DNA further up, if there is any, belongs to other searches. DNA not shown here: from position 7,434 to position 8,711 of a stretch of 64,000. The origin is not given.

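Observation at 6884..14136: Complete archaeal-type mevalonate operon in a bacterium, with two MVK-like GHMP kinases and no obvious ERG8-type PMK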

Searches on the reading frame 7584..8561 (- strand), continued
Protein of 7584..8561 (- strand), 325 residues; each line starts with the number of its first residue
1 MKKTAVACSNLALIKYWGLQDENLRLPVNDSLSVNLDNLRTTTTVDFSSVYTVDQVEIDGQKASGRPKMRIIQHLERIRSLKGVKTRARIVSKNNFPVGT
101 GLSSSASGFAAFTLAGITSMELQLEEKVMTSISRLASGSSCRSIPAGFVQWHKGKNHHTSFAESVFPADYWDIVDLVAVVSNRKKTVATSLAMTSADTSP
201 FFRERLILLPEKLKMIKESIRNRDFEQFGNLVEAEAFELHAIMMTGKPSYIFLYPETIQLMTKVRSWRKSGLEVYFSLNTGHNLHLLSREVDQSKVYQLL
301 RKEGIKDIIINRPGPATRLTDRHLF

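Call 66: find_related_loci(query=A1, collection=genome_contigs, flank=10000)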
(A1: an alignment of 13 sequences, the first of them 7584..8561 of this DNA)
Query A1 (325 aa) in genome_contigs; peptide patterns used: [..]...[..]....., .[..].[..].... (x = any residue, [..] = any of these).
600 stretches matched a pattern (row limit reached: there are more); 580 encode a relative of the query (tblastn E <= 1e-3); the best 80 are kept; 80 distinct loci.
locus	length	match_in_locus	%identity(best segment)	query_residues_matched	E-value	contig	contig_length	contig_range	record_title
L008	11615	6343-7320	53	1-325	3e-102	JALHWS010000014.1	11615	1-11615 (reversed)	MAG: Candidatus Microgenomates bacterium isolate PFL108 seq_273153, whole genome shotgun sequence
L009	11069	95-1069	50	1-325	6e-100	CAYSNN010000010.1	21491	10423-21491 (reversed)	MAG TPA_asm: uncultured Gammaproteobacteria bacterium isolate binchicken_co251_42 genome assembly, contig: NODE_3359_len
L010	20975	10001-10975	49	1-325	5e-98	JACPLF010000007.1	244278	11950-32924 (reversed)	MAG: Candidatus Levyibacteriota bacterium isolate NC_groundwater_514_Ag_S-0.1um_37_12 S35_SO-1_scaffold_285247, whole ge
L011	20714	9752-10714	48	1-324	2e-96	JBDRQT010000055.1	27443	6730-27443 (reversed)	MAG: archaeon isolate MEGAHIT-group-2.59 k141_1379146, whole genome shotgun sequence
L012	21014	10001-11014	47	1-325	7e-96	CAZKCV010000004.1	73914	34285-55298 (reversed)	MAG TPA_asm: uncultured Gammaproteobacteria bacterium isolate binchicken_co251_142 genome assembly, contig: NODE_514_len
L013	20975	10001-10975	45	1-324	6e-93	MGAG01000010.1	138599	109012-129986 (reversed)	MAG: Candidatus Roizmanbacteria bacterium RIFCSPLOWO2_01_FULL_37_12 rifcsplowo2_01_scaffold_177, whole genome shotgun se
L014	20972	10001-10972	47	2-325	7e-93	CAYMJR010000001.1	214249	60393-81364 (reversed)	MAG TPA_asm: uncultured Gammaproteobacteria bacterium isolate SRP272529_co1_137 genome assembly, contig: NODE_28_length_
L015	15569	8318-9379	45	1-325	4e-92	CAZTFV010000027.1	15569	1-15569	MAG TPA_asm: uncultured Gammaproteobacteria bacterium isolate SRP269290_co1_791 genome assembly, contig: NODE_5123_lengt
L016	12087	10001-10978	45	1-325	6e-91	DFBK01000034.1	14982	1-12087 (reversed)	MAG TPA_asm: Anaerolineales bacterium UBA3082 UBA3082_contig_34181, whole genome shotgun sequence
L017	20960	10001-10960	43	1-319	2e-90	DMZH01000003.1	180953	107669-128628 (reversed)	MAG TPA_asm: Candidatus Woesebacteria bacterium isolate UBA8517 contig_8038, whole genome shotgun sequence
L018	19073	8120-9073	46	1-319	3e-90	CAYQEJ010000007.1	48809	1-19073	MAG TPA_asm: uncultured Gammaproteobacteria bacterium isolate SRP278252_co2_88 genome assembly, contig: NODE_1195_length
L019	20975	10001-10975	44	1-325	9e-90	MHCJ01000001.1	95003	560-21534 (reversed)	MAG: Candidatus Chisholmbacteria bacterium RIFCSPHIGHO2_01_FULL_52_32 rifcsphigho2_01_scaffold_267, whole genome shotgun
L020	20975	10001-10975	46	1-325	2e-98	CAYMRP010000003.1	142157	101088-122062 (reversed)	MAG TPA_asm: uncultured Gammaproteobacteria bacterium isolate SRP286056_co1_76 genome assembly, contig: NODE_75_length_1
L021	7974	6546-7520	46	1-325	6e-85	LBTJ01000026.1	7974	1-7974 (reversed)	MAG: Candidatus Roizmanbacteria bacterium GW2011_GWA2_37_7 US54_C0026, whole genome shotgun sequence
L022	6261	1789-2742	45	1-319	7e-84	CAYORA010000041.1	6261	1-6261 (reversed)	MAG TPA_asm: uncultured Gammaproteobacteria bacterium isolate SRP170004_co1_164 genome assembly, contig: NODE_20299_leng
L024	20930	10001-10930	43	1-319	1e-82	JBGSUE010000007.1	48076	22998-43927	MAG: Patescibacteria group bacterium isolate JTS-AC425 k141_669869, whole genome shotgun sequence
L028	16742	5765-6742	39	1-325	5e-80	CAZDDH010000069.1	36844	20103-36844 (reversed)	MAG TPA_asm: uncultured Rickettsiales bacterium isolate SRP077602_co5_208 genome assembly, contig: NODE_5499_length_3684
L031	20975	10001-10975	42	1-324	7e-79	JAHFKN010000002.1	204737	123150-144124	MAG: Candidatus Gottesmanbacteria bacterium isolate nzgw410 NODE_37_length_204738_cov_18.718000, whole genome shotgun se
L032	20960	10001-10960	41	2-319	2e-77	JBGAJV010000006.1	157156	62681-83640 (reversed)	MAG: Anaerolineales bacterium isolate MAG_AAO_H125.59 AAOH125-59_opera_contig_452, whole genome shotgun sequence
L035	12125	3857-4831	53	1-325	3e-109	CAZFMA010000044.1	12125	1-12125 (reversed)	MAG TPA_asm: uncultured Candidatus Saccharibacteria bacterium isolate binchicken_co203_568 genome assembly, contig: k141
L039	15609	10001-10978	40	1-325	4e-76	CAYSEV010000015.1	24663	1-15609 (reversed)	MAG TPA_asm: uncultured Gammaproteobacteria bacterium isolate SRP342105_co1_249 genome assembly, contig: NODE_2662_lengt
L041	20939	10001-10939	40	4-314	2e-75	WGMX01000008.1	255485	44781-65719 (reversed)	MAG: Anaerolineaceae bacterium isolate RI_313 c_000000147976, whole genome shotgun sequence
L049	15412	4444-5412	38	1-321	6e-73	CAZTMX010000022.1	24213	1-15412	MAG TPA_asm: uncultured Anaerolineaceae bacterium isolate binchicken_co22_211 genome assembly, contig: NODE_2202_length_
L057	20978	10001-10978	42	5-325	4e-71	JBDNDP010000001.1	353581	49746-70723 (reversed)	MAG: Aggregatilineales bacterium isolate RM_bin19_OCT21 C1, whole genome shotgun sequence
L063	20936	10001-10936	38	4-314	2e-70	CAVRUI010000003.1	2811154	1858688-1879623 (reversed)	MAG: uncultured Chloroflexia bacterium isolate MFD02809.bin.2.197 genome assembly, contig: contig_88281, whole genome sh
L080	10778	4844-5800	38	2-319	1e-67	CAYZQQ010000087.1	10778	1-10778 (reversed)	MAG TPA_asm: uncultured Anaerolineaceae bacterium isolate SRP216583_co1_77 genome assembly, contig: NODE_5863_length_107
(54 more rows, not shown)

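Call 70: search_protein_families(library=pfam, proteins=[L080:6074-7654:+, L063:12114-13424:+, L031:2030-2683:+, L032:13233-14168:+, L057:7257-8135:-, L049:9019-9780:-, L032:335-1468:-, L041:15687-16526:+, L015:10648-11721:+, L039:14351-15001:+], max_evalue=0.001)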
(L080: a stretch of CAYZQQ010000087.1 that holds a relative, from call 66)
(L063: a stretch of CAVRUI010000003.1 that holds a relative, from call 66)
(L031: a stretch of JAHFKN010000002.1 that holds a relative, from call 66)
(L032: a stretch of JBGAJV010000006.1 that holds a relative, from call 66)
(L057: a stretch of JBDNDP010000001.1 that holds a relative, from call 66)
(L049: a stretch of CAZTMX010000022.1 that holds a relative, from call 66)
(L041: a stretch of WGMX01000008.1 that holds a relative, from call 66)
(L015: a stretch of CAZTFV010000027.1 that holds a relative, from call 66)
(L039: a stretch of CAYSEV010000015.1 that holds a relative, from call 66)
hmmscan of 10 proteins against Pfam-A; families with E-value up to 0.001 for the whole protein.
L080:6074-7654:+ (526 aa): 5 families
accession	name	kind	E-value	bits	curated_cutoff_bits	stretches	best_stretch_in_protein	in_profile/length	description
PF02163.28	Peptidase_M50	-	1.2e-46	159.2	27.2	2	119-506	43-221/221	Peptidase family M50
PF13180.12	PDZ_2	-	5.7e-24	84.7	27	2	193-254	15-77/80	PDZ domain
PF17820.7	PDZ_6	-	9.2e-24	83.4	27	2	193-246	1-54/54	PDZ domain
PF00595.29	PDZ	-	2.4e-10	41.1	23.2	1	190-244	25-80/81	PDZ domain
PF04495.20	GRASP55_65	-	3.9e-08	34.2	27.7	1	193-272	46-127/138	GRASP55/65 PDZ-like domain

L063:12114-13424:+ (436 aa): 4 families
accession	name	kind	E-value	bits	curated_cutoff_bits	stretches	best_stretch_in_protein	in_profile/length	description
PF13646.12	HEAT_2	-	1.4e-29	102.6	27.7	3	311-374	6-70/88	HEAT repeats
PF02985.28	HEAT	-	9.7e-13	47.5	23.5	0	337-363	2-28/31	HEAT repeat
PF13513.12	HEAT_EZ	-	2.2e-09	38.1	27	1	318-362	1-55/55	HEAT-like repeat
PF03130.22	HEAT_PBS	-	1.9e-07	31.4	20.9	0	351-373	1-23/27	PBS lyase HEAT-like repeat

L031:2030-2683:+ (217 aa): 3 families
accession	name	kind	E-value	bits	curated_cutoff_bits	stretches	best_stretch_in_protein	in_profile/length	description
PF04542.20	Sigma70_r2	-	1.5e-13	50.8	24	1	59-125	1-69/71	Sigma-70 region 2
PF08281.18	Sigma70_r4_2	-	5.4e-09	36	25.7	1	158-209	2-53/54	Sigma-70, region 4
PF04545.22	Sigma70_r4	-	0.00018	21.4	24.1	1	165-208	3-46/50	Sigma-70, region 4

L032:13233-14168:+ (311 aa): 1 family
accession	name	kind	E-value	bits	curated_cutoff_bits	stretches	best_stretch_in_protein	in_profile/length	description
PF03547.23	Mem_trans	-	3.9e-28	98.5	25.7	2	160-303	196-340/343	Membrane transport protein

L057:7257-8135:- (292 aa): 1 family
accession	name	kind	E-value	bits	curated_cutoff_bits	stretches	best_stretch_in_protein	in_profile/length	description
PF00696.33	AA_kinase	-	3.1e-27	96.3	24.9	1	31-266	1-232/234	Amino acid kinase family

L049:9019-9780:- (253 aa): 3 families
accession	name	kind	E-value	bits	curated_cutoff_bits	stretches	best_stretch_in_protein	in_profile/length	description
PF04002.20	RadC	-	2.5e-41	140.8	22.1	1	131-250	1-120/121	RadC-like JAB domain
PF20582.4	UPF0758_N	-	1.5e-26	92.7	27.1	1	31-108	1-77/77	UPF0758 N-terminal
PF14464.11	Prok-JAB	-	0.00032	21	25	1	139-221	7-93/114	Prokaryotic homologs of the JAB domain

L032:335-1468:- (377 aa): 2 families
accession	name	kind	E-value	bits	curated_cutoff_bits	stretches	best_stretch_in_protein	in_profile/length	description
PF00528.27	BPD_transp_1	-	3.1e-24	86.2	26.4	1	186-373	1-180/184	Binding-protein-dependent transport system inner membrane component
PF12911.12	OppC_N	-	1.1e-10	41.7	23.9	1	20-61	1-41/53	N-terminal TM domain of oligopeptide transport permease C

L041:15687-16526:+ (279 aa): 1 family
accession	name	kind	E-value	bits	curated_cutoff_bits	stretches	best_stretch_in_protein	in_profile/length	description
PF08239.17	SH3_3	-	2.2e-10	41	27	1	80-132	2-53/54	Bacterial SH3 domain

L015:10648-11721:+ (357 aa): 1 family
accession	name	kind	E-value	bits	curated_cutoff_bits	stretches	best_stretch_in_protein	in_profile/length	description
PF00348.22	polyprenyl_synt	-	9e-60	202.4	27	1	55-308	7-248/251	Polyprenyl synthetase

L039:14351-15001:+ (216 aa): 1 family
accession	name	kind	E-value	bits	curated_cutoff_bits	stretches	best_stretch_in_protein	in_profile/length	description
PF03703.20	bPH_2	-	1.7e-05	25.4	22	1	147-204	21-78/78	Bacterial PH domain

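Call 88: predict_structure(alignment_id=A1)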
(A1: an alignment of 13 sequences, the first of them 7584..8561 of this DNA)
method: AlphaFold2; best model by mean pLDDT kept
length: 325 residues; sequences in the alignment: 13
mean_pLDDT: 68.2   pTM: 0.56
mean pLDDT of the five models: 68.2, 66.5, 64.2, 63.7, 49.7
residues with pLDDT >= 90: 41; 70-90: 148; 50-70: 57; < 50: 79
segments of 3 or more residues with pLDDT < 50: 7-39, 97-104, 138-147, 151-163, 313-325
pLDDT, mean of each block of 10 residues (from residue 1): 58 29 35 35 84 88 78 81 85 59 53 76 61 51 42 45 54 78 66 77 81 78 86 82 84 83 93 80 78 93 84 43 30
secondary structure, 60 per line:
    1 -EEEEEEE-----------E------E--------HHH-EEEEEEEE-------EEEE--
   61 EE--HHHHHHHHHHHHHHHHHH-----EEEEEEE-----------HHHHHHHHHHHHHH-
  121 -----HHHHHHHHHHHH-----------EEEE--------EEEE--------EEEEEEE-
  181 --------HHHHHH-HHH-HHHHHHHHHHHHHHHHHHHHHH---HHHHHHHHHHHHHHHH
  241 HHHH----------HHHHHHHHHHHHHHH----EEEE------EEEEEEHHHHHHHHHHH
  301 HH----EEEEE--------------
elements in order: E2-8 E40-47 E55-58 H65-82 E88-94 H106-119 H126-137 E149-152 E161-164 E173-179 H189-194 H200-221 H225-244 H255-269 E274-277 E284-289 H290-302 E307-311

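Call 92: search_protein_families(library=ncbifam, proteins=[L035:1901-2887:+, L028:6625-7662:+, L011:10717-11802:+, L003:10947-11507:+, L057:7257-8135:-], max_evalue=0.001)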
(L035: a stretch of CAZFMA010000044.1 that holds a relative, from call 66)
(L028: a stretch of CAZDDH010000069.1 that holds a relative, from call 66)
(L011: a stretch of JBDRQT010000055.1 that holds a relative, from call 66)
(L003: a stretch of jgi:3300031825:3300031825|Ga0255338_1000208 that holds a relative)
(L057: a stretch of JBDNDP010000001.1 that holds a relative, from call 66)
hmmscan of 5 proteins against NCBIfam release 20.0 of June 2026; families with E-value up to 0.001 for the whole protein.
L035:1901-2887:+ (328 aa): 7 families
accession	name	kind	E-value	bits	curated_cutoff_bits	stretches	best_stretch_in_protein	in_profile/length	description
TIGR00549.1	mevalon_kin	equivalog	1.4e-24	87.1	163.05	1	54-302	1-272/276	mevalonate kinase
NF003036.0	PRK03926.1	equivalog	2.2e-14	53.2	403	1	53-319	5-277/302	mevalonate kinase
NF040656.1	GHMP_GYDIA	hypoth_equivalog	2.6e-07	30.2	225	1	53-106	3-53/299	GYDIA family GHMP kinase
TIGR00191.1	thrB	equivalog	0.00015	20.7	168.25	1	119-153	71-108/304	homoserine kinase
TIGR01920.1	Shik_kin_archae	equivalog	0.00018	20.9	126.85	1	112-156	54-100/266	shikimate kinase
NF001816.0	PRK00555.1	equivalog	0.00028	19.9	509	0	124-160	90-127/363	galactokinase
NF003006.0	PRK03817.1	equivalog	0.00031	19.8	443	0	92-154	52-116/352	galactokinase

L028:6625-7662:+ (345 aa): 10 families
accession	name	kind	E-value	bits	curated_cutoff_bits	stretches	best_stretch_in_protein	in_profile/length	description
TIGR00549.1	mevalon_kin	equivalog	3.6e-58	197.2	163.05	1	56-319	1-276/276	mevalonate kinase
NF003036.0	PRK03926.1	equivalog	1.3e-28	100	403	1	53-319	3-266/302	mevalonate kinase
NF003006.0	PRK03817.1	equivalog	1.7e-12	47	443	1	114-184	77-147/352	galactokinase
TIGR00131.1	gal_kin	equivalog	6.2e-09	35.2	226.65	1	126-192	112-179/388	galactokinase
TIGR01920.1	Shik_kin_archae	equivalog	1.2e-06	28.1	126.85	1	97-174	43-120/266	shikimate kinase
NF001816.0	PRK00555.1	equivalog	1.2e-06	27.8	509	0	118-192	85-160/363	galactokinase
TIGR01220.1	Pmev_kin_Gr_pos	equivalog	2.7e-06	26.7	165.7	0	138-189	118-169/358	phosphomevalonate kinase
TIGR00191.1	thrB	equivalog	5.4e-05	22.2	168.25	0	112-175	68-131/304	homoserine kinase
NF002288.1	PRK01212.1-4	equivalog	0.00019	20.6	194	1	125-311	77-258/303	homoserine kinase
NF003472.0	PRK05101.1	equivalog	0.00088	18.3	499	0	126-179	114-167/382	galactokinase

L011:10717-11802:+ (361 aa): 7 families
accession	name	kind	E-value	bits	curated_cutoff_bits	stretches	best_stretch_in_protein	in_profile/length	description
NF040957.1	Arch_PMK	equivalog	4.4e-33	115.1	500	1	12-352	4-308/316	phosphomevalonate kinase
TIGR01220.1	Pmev_kin_Gr_pos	equivalog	1.7e-31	109.6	165.7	1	10-345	3-346/358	phosphomevalonate kinase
TIGR00549.1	mevalon_kin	equivalog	3.8e-20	72.5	163.05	1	13-327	2-276/276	mevalonate kinase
TIGR01219.1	Pmev_kin_ERG8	equivalog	1.5e-15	57.1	376.95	2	103-183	138-229/456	phosphomevalonate kinase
NF003036.0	PRK03926.1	equivalog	3.8e-11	42.6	403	1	11-334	5-274/302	mevalonate kinase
TIGR00191.1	thrB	equivalog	4.4e-05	22.5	168.25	0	85-145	60-115/304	homoserine kinase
NF049969.1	GlMnHpPKinHddA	equivalog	7.9e-05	22.2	600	1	240-354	220-329/338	D-glycero-D-manno-heptose 7-phosphate kinase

L003:10947-11507:+ (186 aa): 5 families
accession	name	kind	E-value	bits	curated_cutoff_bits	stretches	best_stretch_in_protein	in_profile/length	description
NF002995.0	PRK03759.1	equivalog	1.1e-57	194.7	127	1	15-178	6-170/185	isopentenyl-diphosphate Delta-isomerase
TIGR02150.1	IPP_isom_1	equivalog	1.5e-38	132.2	105.8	1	18-173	1-155/159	isopentenyl-diphosphate delta-isomerase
NF041653.1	Nud_hyd_Meth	equivalog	1.8e-07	31.1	300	1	21-172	5-152/170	Nudix hydrolase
NF011922.0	PRK15393.1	equivalog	2.3e-07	30.6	152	1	15-106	10-100/182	NUDIX hydrolase YfcD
NF006961.0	PRK09438.1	equivalog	0.00054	19.4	103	0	50-119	14-78/151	dihydroneopterin triphosphate diphosphatase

L057:7257-8135:- (292 aa): 4 families
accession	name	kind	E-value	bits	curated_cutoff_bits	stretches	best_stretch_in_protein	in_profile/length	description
NF040647.1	IPPK_Arch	equivalog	1.5e-47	162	120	1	35-290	3-259/259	isopentenyl phosphate kinase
NF000122.1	485965_fosC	equivalog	4.9e-15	56.1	350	1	123-258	15-150/182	fosfomycin resistance kinase FosC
NF000338.1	fomA_AB016934.1.gene6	equivalog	2.7e-14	52.9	550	1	32-268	5-234/266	fosfomycin resistance kinase FomA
TIGR00761.1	argB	equivalog_domain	4.2e-06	26.4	151.3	1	142-256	114-222/231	acetylglutamate kinase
